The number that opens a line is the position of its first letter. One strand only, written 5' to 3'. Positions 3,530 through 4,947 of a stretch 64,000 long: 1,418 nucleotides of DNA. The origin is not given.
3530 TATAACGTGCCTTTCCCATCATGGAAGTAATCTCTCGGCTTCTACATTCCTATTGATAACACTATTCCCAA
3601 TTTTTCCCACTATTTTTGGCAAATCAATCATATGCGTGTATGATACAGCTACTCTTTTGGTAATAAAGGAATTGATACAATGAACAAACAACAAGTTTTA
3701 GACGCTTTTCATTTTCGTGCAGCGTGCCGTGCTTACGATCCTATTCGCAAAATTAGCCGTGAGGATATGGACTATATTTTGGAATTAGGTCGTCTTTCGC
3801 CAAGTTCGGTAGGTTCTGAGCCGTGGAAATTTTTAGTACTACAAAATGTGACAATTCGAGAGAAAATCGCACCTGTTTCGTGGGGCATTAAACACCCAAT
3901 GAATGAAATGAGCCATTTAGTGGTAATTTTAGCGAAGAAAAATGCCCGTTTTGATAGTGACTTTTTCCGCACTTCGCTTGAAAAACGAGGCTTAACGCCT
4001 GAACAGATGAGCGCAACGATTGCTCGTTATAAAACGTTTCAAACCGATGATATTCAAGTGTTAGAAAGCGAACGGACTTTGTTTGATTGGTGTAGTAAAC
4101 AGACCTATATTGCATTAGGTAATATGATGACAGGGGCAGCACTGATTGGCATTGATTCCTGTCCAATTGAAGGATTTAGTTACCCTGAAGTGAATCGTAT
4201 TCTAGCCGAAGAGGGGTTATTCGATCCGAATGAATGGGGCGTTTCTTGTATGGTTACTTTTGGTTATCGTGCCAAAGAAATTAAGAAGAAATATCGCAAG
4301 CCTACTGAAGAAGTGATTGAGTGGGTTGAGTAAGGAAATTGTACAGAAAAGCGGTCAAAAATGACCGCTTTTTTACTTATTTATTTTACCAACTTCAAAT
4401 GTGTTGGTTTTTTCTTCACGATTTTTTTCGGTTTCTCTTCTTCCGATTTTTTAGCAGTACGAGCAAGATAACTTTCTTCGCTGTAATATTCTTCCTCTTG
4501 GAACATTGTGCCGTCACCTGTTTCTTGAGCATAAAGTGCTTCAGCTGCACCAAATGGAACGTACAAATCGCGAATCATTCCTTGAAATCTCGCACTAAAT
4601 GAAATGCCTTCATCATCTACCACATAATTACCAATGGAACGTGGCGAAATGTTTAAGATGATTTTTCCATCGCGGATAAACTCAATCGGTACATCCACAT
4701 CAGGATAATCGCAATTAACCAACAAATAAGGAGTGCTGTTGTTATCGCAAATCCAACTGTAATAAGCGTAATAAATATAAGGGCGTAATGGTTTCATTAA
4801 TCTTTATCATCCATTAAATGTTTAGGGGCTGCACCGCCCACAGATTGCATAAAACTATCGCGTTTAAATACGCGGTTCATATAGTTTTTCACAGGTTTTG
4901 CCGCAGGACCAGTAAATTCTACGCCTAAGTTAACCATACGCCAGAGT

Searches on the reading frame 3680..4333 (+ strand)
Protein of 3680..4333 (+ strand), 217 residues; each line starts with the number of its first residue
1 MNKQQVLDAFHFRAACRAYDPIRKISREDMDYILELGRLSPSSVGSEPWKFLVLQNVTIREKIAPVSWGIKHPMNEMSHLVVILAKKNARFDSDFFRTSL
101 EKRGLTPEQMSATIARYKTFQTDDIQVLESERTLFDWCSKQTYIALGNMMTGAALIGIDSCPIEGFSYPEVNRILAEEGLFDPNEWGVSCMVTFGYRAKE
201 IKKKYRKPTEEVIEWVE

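Call 3: search_protein_families(library=pfam, proteins=[window:3680-4333:+], max_evalue=0.1)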
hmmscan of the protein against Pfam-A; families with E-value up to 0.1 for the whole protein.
window:3680-4333:+ (217 aa): 2 families
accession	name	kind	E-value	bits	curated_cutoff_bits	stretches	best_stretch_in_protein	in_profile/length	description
PF00881.29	Nitroreductase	-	2.5e-21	77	23.5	1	13-196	4-167/167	Nitroreductase family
PF14512.11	TM1586_NiRdase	-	2.8e-06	27.6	27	1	26-62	156-194/215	Putative TM nitroreductase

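Call 41: find_encoding_contigs(protein=window:3680-4333:+, flank=10000, max_places=8)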
Protein window:3680-4333:+ (217 aa): 4 contigs read that carry it; 1 place shown.
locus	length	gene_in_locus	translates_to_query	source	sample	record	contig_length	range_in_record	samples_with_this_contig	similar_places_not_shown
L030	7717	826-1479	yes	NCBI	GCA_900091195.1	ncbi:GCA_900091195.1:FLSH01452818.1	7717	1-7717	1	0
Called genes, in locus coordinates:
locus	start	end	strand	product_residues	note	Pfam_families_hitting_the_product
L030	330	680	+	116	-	PF13744:HTH_37 (weak), PF15731:MqsA_antitoxin (weak), PF13560:HTH_31, PF13443:HTH_26, PF01381:HTH_3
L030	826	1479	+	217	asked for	PF00881:Nitroreductase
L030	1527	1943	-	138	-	PF04386:SspB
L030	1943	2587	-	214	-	PF02798:GST_N, PF13409:GST_N_2, PF13417:GST_N_3, PF00043:GST_C (weak), PF13410:GST_C_2 (weak)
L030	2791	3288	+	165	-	PF00731:AIRC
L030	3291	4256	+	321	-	PF00710:Asparaginase, PF17763:Asparaginase_C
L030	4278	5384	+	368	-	PF02222:ATP-grasp, PF17769:PurK_C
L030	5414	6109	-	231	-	PF00814:TsaD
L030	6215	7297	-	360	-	PF00793:DAHP_synth_1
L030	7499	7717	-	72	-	?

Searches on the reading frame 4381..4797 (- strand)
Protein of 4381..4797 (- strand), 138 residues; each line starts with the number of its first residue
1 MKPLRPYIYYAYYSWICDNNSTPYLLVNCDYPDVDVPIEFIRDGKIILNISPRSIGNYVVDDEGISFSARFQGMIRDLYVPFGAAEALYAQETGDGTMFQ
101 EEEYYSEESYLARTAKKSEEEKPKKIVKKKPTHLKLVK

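Call 42: find_encoding_contigs(protein=window:4381-4797:-, flank=10000, max_places=10)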
Protein window:4381-4797:- (138 aa): 21 contigs read that carry it; 10 places shown.
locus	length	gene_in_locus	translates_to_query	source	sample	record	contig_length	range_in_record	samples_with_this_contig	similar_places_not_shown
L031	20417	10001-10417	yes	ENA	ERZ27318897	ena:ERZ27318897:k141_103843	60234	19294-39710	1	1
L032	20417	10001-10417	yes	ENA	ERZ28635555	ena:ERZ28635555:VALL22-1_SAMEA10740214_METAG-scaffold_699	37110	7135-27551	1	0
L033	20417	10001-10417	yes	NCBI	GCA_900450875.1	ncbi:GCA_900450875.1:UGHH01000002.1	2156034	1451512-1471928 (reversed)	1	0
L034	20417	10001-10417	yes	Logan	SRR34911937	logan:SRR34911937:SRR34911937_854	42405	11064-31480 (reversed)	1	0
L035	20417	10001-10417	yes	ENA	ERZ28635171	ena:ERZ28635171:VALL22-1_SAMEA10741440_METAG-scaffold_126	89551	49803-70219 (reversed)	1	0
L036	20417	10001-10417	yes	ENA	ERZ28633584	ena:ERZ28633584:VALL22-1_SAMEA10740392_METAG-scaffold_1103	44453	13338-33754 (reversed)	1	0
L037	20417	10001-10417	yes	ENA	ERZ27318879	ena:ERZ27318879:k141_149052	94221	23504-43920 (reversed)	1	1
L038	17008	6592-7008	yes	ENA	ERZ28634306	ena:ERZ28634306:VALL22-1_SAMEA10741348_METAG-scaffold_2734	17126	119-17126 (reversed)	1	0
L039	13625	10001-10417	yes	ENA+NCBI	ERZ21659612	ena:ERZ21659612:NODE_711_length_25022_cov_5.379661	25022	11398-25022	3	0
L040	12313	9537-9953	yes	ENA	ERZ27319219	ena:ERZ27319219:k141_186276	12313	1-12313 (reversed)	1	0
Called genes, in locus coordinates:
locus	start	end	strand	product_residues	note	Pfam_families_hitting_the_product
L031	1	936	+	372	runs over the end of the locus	PF01612:DNA_pol_A_exo1, PF00570:HRDC, PF21293:RNAseD_HRDC_C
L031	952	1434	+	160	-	PF13404:HTH_AsnC-type, PF13412:HTH_24, PF01037:AsnC_trans_reg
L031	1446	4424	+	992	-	PF13491:FtsK_4TM, PF17854:FtsK_alpha, PF01580:FtsK_SpoIIIE, PF12846:AAA_10 (faint), PF09397:FtsK_gamma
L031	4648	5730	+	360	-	PF00793:DAHP_synth_1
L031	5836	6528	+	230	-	PF00814:TsaD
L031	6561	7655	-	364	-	PF02222:ATP-grasp, PF17769:PurK_C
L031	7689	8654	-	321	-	PF00710:Asparaginase, PF17763:Asparaginase_C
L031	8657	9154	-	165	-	PF00731:AIRC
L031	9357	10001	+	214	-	PF02798:GST_N, PF13409:GST_N_2, PF13417:GST_N_3, PF00043:GST_C (weak), PF13410:GST_C_2 (weak)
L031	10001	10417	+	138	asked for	PF04386:SspB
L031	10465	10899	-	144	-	PF00881:Nitroreductase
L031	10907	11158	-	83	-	PF00881:Nitroreductase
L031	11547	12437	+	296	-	PF13280:WYL, PF25583:WCX (weak)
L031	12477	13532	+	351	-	-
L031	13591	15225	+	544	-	-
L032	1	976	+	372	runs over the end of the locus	PF01612:DNA_pol_A_exo1, PF00570:HRDC, PF21293:RNAseD_HRDC_C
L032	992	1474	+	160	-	PF13404:HTH_AsnC-type, PF13412:HTH_24, PF01037:AsnC_trans_reg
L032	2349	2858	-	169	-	-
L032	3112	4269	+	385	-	PF01580:FtsK_SpoIIIE, PF12846:AAA_10 (faint), PF09397:FtsK_gamma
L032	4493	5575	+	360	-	PF00793:DAHP_synth_1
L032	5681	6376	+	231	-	PF00814:TsaD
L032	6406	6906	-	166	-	PF02222:ATP-grasp, PF17769:PurK_C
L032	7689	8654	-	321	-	PF00710:Asparaginase, PF17763:Asparaginase_C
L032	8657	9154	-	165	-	PF00731:AIRC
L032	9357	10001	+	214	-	PF02798:GST_N, PF13409:GST_N_2, PF13417:GST_N_3, PF00043:GST_C (weak), PF13410:GST_C_2 (weak)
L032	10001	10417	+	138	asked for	PF04386:SspB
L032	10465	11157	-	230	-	PF00881:Nitroreductase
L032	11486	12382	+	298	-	PF13280:WYL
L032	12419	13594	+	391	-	PF03193:RsgA_GTPase (weak), PF05673:DUF815 (weak), PF00350:Dynamin_N (weak), PF01926:MMR_HSR1, PF04548:AIG1, PF05128:DUF697 (weak)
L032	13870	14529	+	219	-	-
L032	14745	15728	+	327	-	PF02912:Phe_tRNA-synt_N, PF01409:tRNA-synt_2d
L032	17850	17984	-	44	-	-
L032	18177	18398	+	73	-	PF03147:FDX-ACB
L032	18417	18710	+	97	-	PF00216:Bac_DNA_binding, PF18291:HU-HIG (weak)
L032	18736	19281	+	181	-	PF00877:NLPC_P60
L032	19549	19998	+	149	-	PF22811:Zn_ribbon_NrdR, PF03477:ATP-cone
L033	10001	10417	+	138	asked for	PF04386:SspB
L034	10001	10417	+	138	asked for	PF04386:SspB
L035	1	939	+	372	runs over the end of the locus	PF01612:DNA_pol_A_exo1, PF00570:HRDC, PF21293:RNAseD_HRDC_C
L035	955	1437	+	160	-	PF13404:HTH_AsnC-type, PF13412:HTH_24, PF01037:AsnC_trans_reg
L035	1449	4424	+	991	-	PF13491:FtsK_4TM, PF17854:FtsK_alpha, PF01580:FtsK_SpoIIIE, PF12846:AAA_10 (faint), PF09397:FtsK_gamma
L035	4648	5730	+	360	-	PF00793:DAHP_synth_1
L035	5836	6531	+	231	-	PF00814:TsaD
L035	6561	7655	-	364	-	PF02222:ATP-grasp, PF17769:PurK_C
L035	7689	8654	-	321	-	PF00710:Asparaginase, PF17763:Asparaginase_C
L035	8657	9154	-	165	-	PF00731:AIRC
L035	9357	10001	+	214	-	PF02798:GST_N, PF13409:GST_N_2, PF13417:GST_N_3, PF13410:GST_C_2 (faint), PF00043:GST_C (weak)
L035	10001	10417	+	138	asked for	PF04386:SspB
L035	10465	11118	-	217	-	PF00881:Nitroreductase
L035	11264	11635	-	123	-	PF15731:MqsA_antitoxin (weak), PF13744:HTH_37 (weak), PF13560:HTH_31, PF01381:HTH_3, PF13443:HTH_26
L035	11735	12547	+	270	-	PF00520:Ion_trans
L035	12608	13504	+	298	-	PF13280:WYL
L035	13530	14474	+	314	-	PF00350:Dynamin_N, PF01926:MMR_HSR1 (weak), PF04548:AIG1 (faint)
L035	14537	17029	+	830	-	PF00350:Dynamin_N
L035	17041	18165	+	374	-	-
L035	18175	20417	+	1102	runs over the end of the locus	PF00437:T2SSE (weak), PF01580:FtsK_SpoIIIE (weak), PF01935:DUF87, PF10412:TrwB_AAD_bind (weak)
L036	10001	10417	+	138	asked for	PF04386:SspB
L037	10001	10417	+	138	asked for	PF04386:SspB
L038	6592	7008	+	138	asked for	PF04386:SspB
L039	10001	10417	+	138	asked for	PF04386:SspB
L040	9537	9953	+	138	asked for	PF04386:SspB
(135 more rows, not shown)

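Call 45: search_protein_families(library=padloc, proteins=[L035:13530-14474:+, L035:14537-17029:+, L035:17041-18165:+, L035:18175-20415:+, L032:12419-13594:+], max_evalue=0.001)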
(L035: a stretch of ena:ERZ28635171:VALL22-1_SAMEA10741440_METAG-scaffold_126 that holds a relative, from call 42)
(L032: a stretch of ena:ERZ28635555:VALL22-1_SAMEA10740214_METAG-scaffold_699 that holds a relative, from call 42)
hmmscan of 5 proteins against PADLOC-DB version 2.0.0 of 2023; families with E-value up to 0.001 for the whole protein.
L035:13530-14474:+ (314 aa): 1 family
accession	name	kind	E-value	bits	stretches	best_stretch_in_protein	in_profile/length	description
PDLC03839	LeoA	-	7.9e-05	19.9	0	103-247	103-255/559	-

L035:14537-17029:+ (830 aa): 0 families

L035:17041-18165:+ (374 aa): 0 families

L035:18175-20415:+ (747 aa): 14 families
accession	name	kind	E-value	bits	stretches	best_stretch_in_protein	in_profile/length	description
PDLC04105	HerA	-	2.6e-09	34.2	1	621-681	153-214/576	-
PDLC04103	HerA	-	1.1e-07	28.6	1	622-677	160-215/579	-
PDLC04101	HerA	-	1.7e-07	28.3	1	632-678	167-213/400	-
PDLC04102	HerA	-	1.9e-07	27.9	1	620-695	161-243/654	-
PDLC04107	HerA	-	3.1e-06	24.4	1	632-679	168-215/306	-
PDLC04140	mad8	-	3.4e-06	24.8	1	623-704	18-95/314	mads_8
PDLC04099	HerA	-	7e-06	23.5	1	632-676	168-212/214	-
PDLC04097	HerA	-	1.1e-05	22.4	1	621-663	147-190/618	-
PDLC02185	HerA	-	1.1e-05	22.4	1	620-688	150-222/585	-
PDLC04100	HerA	-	1.6e-05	21.8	1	603-684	137-214/580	-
PDLC01055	HerA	-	2.7e-05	21.2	1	611-676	135-201/532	Type III coevolved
PDLC02684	DndH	-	4.9e-05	19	0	600-747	1335-1489/1715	DndH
PDLC04098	HerA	-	0.00019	18.1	1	632-693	173-244/686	-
PDLC04106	HerA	-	0.00086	15.9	0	622-681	163-228/667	-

L032:12419-13594:+ (391 aa): 3 families
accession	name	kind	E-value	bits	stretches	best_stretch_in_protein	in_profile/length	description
PDLC03841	LeoBC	-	1.8e-10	38.6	1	22-100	67-146/601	-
PDLC04140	mad8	-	4.8e-06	24.3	1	10-176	7-114/314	mads_8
PDLC03839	LeoA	-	7.4e-06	23.3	1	20-94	45-118/559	-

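Call 53: list_cluster_members(proteins=[window:4381-4797:-, P0122, window:1300-2190:-])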
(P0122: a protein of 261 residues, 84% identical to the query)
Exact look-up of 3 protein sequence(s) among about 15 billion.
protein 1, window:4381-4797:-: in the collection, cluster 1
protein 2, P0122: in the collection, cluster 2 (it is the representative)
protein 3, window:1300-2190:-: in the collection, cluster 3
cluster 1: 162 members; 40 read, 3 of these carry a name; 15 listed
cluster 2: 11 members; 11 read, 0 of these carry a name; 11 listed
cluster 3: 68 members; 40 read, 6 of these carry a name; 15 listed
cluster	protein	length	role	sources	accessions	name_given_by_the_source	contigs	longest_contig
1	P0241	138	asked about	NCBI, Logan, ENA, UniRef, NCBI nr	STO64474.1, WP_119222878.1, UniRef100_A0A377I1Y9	ClpXP protease specificity-enhancing factor [Haemophilus parahaemolyticus] | ClpXP protease specificity-enhancing factor n=1 Tax=Haemophilus parahaemolyticus ...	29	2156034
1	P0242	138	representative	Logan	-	-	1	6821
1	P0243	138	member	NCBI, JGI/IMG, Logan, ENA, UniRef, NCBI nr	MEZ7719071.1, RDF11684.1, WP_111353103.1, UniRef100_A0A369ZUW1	ClpXP protease specificity-enhancing factor [Haemophilus paraphrohaemolyticus] | stringent starvation protein B | ClpXP protease specificity-enhancing factor n=1 Tax=Haemophilus paraphrohaemolyticus ...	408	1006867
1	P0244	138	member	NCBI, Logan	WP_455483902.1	ClpXP protease specificity-enhancing factor [Haemophilus parahaemolyticus]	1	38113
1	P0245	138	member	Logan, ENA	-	-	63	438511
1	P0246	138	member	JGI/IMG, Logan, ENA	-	-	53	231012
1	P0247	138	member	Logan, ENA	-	-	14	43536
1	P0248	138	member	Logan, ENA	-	-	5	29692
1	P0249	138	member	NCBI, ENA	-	-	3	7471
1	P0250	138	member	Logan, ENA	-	-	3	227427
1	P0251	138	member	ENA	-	-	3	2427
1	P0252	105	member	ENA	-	-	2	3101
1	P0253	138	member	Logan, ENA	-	-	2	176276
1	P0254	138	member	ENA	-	-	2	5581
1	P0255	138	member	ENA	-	-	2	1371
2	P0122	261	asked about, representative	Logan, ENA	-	-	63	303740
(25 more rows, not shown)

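Call 67: search_protein_families(library=pfam, proteins=[L035:17041-18165:+], max_evalue=0.01)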
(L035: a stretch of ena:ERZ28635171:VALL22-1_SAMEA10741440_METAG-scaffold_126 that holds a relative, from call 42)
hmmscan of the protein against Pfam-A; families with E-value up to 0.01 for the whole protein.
L035:17041-18165:+ (374 aa): 2 families
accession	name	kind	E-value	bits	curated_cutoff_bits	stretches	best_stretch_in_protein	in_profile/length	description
PF23802.1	DUF7178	-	0.0039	17.5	27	0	191-250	103-162/193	Family of unknown function (DUF7178)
PF13720.11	Acetyltransf_11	-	0.0066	17.3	24.5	0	90-132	26-70/82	Udp N-acetylglucosamine O-acyltransferase; Domain 2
